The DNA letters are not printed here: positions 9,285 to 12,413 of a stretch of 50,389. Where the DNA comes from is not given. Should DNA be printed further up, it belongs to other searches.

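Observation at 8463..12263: Two-gene cassette: TPR/acidic-tail protein + 942-aa inactivated Zn-ribbon methylase-like / PD-(D/E)xK-like protein, driven by a near-consensus promoter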

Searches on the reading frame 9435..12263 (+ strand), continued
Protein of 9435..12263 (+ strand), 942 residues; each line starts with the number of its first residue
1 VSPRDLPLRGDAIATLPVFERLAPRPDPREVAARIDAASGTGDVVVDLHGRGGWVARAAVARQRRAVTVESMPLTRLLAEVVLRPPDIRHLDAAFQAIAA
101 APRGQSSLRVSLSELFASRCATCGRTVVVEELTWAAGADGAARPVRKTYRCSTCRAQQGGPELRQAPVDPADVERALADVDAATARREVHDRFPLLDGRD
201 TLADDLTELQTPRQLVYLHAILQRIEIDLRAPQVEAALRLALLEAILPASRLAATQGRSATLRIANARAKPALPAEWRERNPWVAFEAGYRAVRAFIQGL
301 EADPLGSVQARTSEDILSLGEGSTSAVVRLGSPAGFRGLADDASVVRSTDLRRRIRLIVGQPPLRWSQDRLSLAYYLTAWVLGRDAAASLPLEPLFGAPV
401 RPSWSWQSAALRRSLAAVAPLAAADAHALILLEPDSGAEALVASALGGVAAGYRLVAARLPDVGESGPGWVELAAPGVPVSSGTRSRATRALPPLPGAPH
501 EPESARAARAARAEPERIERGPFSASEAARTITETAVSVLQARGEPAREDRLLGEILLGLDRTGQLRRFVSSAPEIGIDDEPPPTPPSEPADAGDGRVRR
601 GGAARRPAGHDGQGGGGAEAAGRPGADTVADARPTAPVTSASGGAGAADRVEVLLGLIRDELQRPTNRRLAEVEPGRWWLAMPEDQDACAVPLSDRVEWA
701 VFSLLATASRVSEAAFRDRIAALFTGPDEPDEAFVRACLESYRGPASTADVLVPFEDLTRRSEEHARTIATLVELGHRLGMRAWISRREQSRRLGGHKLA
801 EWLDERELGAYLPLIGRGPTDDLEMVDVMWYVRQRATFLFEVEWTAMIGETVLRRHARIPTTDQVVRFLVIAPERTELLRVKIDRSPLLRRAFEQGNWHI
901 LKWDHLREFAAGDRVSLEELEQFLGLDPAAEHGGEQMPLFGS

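Call 52: search_protein_families(library=pfam, proteins=[P0390, P0396, P0329, P0400, P0403, P0405, P0416, P0424, P0433, P0254], max_evalue=1)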
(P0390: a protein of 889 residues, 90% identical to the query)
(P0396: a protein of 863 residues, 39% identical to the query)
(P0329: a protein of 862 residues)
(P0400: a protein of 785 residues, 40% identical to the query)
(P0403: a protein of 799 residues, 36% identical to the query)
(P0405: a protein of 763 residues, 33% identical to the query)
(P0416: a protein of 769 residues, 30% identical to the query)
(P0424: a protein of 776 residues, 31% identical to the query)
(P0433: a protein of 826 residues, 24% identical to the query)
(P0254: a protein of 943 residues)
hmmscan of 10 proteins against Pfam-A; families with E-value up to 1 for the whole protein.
P0390 (889 aa): 6 families
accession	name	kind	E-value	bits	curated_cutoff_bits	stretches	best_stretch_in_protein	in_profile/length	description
PF01555.25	N6_N4_Mtase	-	4.1e-05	24.1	26.7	1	19-70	160-211/221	DNA methylase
PF24355.1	DUF7514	-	0.035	14.4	27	1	134-197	58-121/160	Domain of unknown function (DUF7514)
PF24042.1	DUF7351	-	0.1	12.8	31.2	1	108-153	58-103/177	Domain of unknown function (DUF7351)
PF01096.23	Zn_ribbon_TFIIS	-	0.14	12.4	21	1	118-151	2-35/39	Transcription factor S-II (TFIIS)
PF12760.12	Zn_ribbon_IS1595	-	0.34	11.3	25.4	1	118-151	20-44/46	Transposase zinc-ribbon domain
PF07191.17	Zn_ribbon_6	-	0.43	11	25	1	118-153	2-25/67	Double zinc ribbon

P0396 (863 aa): 2 families
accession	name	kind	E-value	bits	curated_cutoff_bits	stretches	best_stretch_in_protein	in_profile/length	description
PF01555.25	N6_N4_Mtase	-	3.7e-10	40.6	26.7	1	20-68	162-210/221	DNA methylase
PF01170.24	UPF0020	-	0.015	15.4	22.3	1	36-69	25-58/197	RMKL-like, methyltransferase domain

P0329 (862 aa): 1 family
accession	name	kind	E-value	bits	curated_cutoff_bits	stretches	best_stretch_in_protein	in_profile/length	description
PF01555.25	N6_N4_Mtase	-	3.1e-07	31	26.7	1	20-73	160-213/221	DNA methylase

P0400 (785 aa): 5 families
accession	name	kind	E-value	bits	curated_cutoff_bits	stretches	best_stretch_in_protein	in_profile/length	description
PF01555.25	N6_N4_Mtase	-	1.3e-05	25.7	26.7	1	24-68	164-208/221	DNA methylase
PF05876.18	GpA_ATPase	-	0.024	14.7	25.6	1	116-163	193-241/247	Phage terminase large subunit gpA, ATPase domain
PF01155.25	HypA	-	0.034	14.6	28.9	1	116-164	69-105/112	Hydrogenase/urease nickel incorporation, metallochaperone, hypA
PF24042.1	DUF7351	-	0.14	12.3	31.2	1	108-162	57-111/177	Domain of unknown function (DUF7351)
PF17283.8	Zn_ribbon_SprT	-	0.32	11.5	28.1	1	119-152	6-31/38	SprT-like zinc ribbon domain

P0403 (799 aa): 3 families
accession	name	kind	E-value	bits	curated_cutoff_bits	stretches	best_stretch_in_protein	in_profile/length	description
PF01555.25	N6_N4_Mtase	-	0.018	15.5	26.7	1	36-68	176-208/221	DNA methylase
PF17915.7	zf_Rg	-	0.092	12.6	25.5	1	114-130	4-20/49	Reverse gyrase zinc finger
PF24042.1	DUF7351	-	0.22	11.7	31.2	1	108-177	57-123/177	Domain of unknown function (DUF7351)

P0405 (763 aa): 0 families

P0416 (769 aa): 6 families
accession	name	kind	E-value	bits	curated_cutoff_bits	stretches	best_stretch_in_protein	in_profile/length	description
PF01555.25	N6_N4_Mtase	-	5.9e-09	36.6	26.7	1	19-70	161-212/221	DNA methylase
PF02591.20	Zn_ribbon_9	-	0.11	13.1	29.1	1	134-150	15-30/33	C4-type zinc ribbon domain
PF07282.18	Cas12f1-like_TNB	-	0.11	13.1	26.3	1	114-153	26-50/60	Cas12f1-like, TNB domain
PF13397.12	RbpA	-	0.14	13.2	25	1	138-197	45-102/105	RNA polymerase-binding protein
PF07754.17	HVO_2753_ZBP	-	0.22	11.8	33.2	1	117-150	18-46/46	Small zinc finger protein HVO_2753-like, Zn-binding pocket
PF24444.1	DUF7563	-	0.73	9.8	27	0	118-150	4-33/39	Family of unknown function (DUF7563)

P0424 (776 aa): 2 families
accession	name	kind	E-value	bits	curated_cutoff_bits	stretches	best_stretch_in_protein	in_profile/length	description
PF01555.25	N6_N4_Mtase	-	1.2e-09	38.9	26.7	1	25-76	161-212/221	DNA methylase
PF07282.18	Cas12f1-like_TNB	-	0.058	14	26.3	1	121-159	28-50/60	Cas12f1-like, TNB domain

P0433 (826 aa): 11 families
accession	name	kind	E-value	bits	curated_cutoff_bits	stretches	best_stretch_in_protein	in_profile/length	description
PF01555.25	N6_N4_Mtase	-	7.2e-16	59.2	26.7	2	15-59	170-214/221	DNA methylase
PF03602.21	Cons_hypoth95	-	3e-08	34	24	2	26-72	41-88/182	Conserved hypothetical protein 95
PF02086.21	MethyltransfD12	-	2.2e-07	31.3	22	1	19-72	11-65/253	D12 class N6 adenine-specific DNA methyltransferase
PF01170.24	UPF0020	-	0.00052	20.2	22.3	1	27-62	29-64/197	RMKL-like, methyltransferase domain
PF06325.19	PrmA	-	0.0058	16.6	22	1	18-64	153-200/296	Ribosomal protein L11 methyltransferase (PrmA)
PF09445.16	Methyltransf_15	-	0.05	13.6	22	0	29-59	3-33/165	RNA cap guanine-N2 methyltransferase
PF02005.22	TRM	-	0.092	12.4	27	0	18-66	38-92/376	N2,N2-dimethylguanosine tRNA methyltransferase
PF02475.24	TRM5-TYW2_MTfase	-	0.094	13.1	28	1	25-68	35-80/164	TRM5/TYW2 methyltransferase domain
PF05876.18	GpA_ATPase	-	0.22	11.6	25.6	1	94-143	192-239/247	Phage terminase large subunit gpA, ATPase domain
PF14149.11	YhfH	-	0.33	11.3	27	0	129-138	15-24/37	YhfH-like protein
PF09723.15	Zn_ribbon_8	-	0.47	10.9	34.4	0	128-139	6-17/41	Zinc ribbon domain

P0254 (943 aa): 0 families

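Call 53: find_encoding_contigs(protein=P0390, flank=8000, max_places=2)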
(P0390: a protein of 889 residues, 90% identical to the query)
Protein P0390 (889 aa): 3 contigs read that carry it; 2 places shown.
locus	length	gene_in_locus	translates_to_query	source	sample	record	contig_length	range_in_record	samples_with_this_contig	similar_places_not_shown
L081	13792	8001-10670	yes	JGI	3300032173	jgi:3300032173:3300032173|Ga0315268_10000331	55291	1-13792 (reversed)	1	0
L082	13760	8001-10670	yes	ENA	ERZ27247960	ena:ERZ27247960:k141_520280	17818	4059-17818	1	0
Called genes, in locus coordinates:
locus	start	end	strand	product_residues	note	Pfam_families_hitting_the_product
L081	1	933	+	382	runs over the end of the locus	PF08331:QueG_DUF1730, PF03130:HEAT_PBS (faint), PF13484:Fer4_16, PF13513:HEAT_EZ (weak), PF13646:HEAT_2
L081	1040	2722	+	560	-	PF01565:FAD_binding_4, PF02913:FAD-oxidase_C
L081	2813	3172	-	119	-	PF02452:PemK_toxin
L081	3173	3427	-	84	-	PF01402:RHH_1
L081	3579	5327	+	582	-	PF00890:FAD_binding_2 (weak), PF01266:DAO, PF12831:FAD_oxidored (faint), PF16901:DAO_C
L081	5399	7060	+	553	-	PF00753:Lactamase_B, PF23023:Anti-Pycsar_Apyc1 (weak), PF12706:Lactamase_B_2, PF22505:RNase_J_b_CASP, PF07521:RMMBL, PF17770:RNase_J_C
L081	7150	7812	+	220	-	PF01966:HD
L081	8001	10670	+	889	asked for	PF27126:NmeDI_C (faint)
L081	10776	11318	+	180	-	-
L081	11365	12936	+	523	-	PF00221:Lyase_aromatic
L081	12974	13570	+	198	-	-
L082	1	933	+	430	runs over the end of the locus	PF08331:QueG_DUF1730, PF03130:HEAT_PBS (faint), PF13484:Fer4_16, PF13646:HEAT_2, PF13513:HEAT_EZ (weak)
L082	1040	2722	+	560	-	PF01565:FAD_binding_4, PF02913:FAD-oxidase_C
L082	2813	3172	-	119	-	PF02452:PemK_toxin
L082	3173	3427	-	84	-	PF01402:RHH_1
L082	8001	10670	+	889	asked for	PF27126:NmeDI_C (faint)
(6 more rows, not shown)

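Call 54: find_encoding_contigs(protein=P0424, flank=8000, max_places=2)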
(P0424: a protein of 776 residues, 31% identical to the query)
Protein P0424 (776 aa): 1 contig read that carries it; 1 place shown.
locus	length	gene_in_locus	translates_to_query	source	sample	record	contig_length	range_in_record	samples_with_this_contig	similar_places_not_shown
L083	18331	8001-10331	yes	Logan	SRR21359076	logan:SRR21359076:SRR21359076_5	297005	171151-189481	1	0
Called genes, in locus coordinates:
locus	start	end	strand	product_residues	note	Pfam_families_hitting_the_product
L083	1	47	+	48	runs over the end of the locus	-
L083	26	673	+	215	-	PF00300:His_Phos_1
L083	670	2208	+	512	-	PF00479:G6PD_N, PF02781:G6PD_C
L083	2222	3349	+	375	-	PF10128:OpcA_G6PD_assem, PF20171:OpcA_G6PD_C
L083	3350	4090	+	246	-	PF01182:Glucosamine_iso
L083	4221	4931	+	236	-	PF00106:adh_short, PF08659:KR, PF13561:adh_short_C2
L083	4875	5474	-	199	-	PF12705:PDDEXK_1 (weak), PF01930:Cas_Cas4 (weak)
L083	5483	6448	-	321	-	PF03547:Mem_trans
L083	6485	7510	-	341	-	PF00514:Arm (faint), PF02985:HEAT (faint), PF03130:HEAT_PBS (faint), PF13513:HEAT_EZ (faint), PF13646:HEAT_2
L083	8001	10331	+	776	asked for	PF01555:N6_N4_Mtase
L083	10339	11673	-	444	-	PF01882:DUF58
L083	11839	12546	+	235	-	-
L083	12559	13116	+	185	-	-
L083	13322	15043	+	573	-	-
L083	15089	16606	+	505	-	PF24807:WD40_CDC20-Fz, PF24814:WD40_Prp19, PF23381:Beta-prop_IFT122_1st, PF25173:Beta-prop_WDR3_1st, PF23409:Beta-prop_EML, PF24817:WD40_WDHD1_1st, PF25174:Beta-prop_THOC3, PF25175:Beta-prop_WDR5, +22 more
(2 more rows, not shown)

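Call 55: find_encoding_contigs(protein=P0405, flank=8000, max_places=2)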
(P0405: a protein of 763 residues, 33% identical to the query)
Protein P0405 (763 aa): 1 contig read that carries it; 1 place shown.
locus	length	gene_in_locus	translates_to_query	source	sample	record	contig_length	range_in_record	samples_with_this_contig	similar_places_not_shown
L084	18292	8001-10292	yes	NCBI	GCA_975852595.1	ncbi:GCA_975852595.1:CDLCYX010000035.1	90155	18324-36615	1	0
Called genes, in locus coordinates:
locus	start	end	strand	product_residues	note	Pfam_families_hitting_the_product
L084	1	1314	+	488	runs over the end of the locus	PF00749:tRNA-synt_1c, PF19269:Anticodon_2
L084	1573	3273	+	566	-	PF00749:tRNA-synt_1c, PF03950:tRNA-synt_1c_C, PF20974:tRNA-synt_1c_C2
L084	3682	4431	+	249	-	PF00923:TAL_FSA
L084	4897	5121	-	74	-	-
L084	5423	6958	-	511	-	PF01425:Amidase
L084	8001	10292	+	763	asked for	-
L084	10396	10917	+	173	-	PF01965:DJ-1_PfpI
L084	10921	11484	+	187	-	PF01923:Cob_adeno_trans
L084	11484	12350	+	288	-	PF01261:AP_endonuc_2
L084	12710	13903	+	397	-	PF01321:Creatinase_N, PF00557:Peptidase_M24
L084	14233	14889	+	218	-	-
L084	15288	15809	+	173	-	PF01930:Cas_Cas4, PF12705:PDDEXK_1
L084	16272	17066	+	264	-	PF01479:S4, PF00849:PseudoU_synth_2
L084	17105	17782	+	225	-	PF02224:Cytidylate_kin, PF13189:Cytidylate_kin2, PF13238:AAA_18 (weak)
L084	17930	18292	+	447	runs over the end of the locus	PF00595:PDZ (faint), PF17820:PDZ_6, PF19238:Radical_SAM_2, PF04055:Radical_SAM (faint), PF04459:DUF512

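Call 57: find_encoding_contigs(protein=P0005, flank=10000, max_places=1)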
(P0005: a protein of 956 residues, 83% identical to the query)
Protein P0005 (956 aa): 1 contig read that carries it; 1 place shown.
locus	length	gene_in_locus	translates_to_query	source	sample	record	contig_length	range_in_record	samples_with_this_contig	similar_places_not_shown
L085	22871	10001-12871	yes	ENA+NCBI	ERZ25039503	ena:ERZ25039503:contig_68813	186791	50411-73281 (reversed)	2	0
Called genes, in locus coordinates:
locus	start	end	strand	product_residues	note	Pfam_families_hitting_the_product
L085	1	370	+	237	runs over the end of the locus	-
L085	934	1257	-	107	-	-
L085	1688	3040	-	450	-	PF01566:Nramp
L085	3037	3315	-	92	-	PF00571:CBS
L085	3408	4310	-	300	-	PF05239:PRC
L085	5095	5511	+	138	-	-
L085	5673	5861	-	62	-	-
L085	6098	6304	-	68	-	-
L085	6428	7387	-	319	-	-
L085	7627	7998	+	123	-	PF00990:GGDEF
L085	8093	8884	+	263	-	-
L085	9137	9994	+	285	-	PF00515:TPR_1 (weak), PF07719:TPR_2 (weak)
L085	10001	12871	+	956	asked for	PF27126:NmeDI_C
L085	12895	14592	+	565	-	PF05960:DUF885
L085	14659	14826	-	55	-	-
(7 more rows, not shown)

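Call 58: find_encoding_contigs(protein=P0433, flank=8000, max_places=3)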
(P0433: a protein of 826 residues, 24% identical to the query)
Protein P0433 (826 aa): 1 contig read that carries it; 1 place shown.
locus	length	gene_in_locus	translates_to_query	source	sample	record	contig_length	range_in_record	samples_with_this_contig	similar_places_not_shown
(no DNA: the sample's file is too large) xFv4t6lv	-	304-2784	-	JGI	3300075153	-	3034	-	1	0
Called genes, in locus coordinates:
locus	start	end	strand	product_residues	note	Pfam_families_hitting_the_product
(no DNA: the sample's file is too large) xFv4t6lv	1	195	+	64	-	?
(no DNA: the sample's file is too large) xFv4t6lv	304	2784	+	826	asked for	PF01555:N6_N4_Mtase, PF02086:MethyltransfD12 (faint), PF03602:Cons_hypoth95 (faint), PF27126:NmeDI_C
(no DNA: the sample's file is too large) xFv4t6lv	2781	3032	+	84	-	?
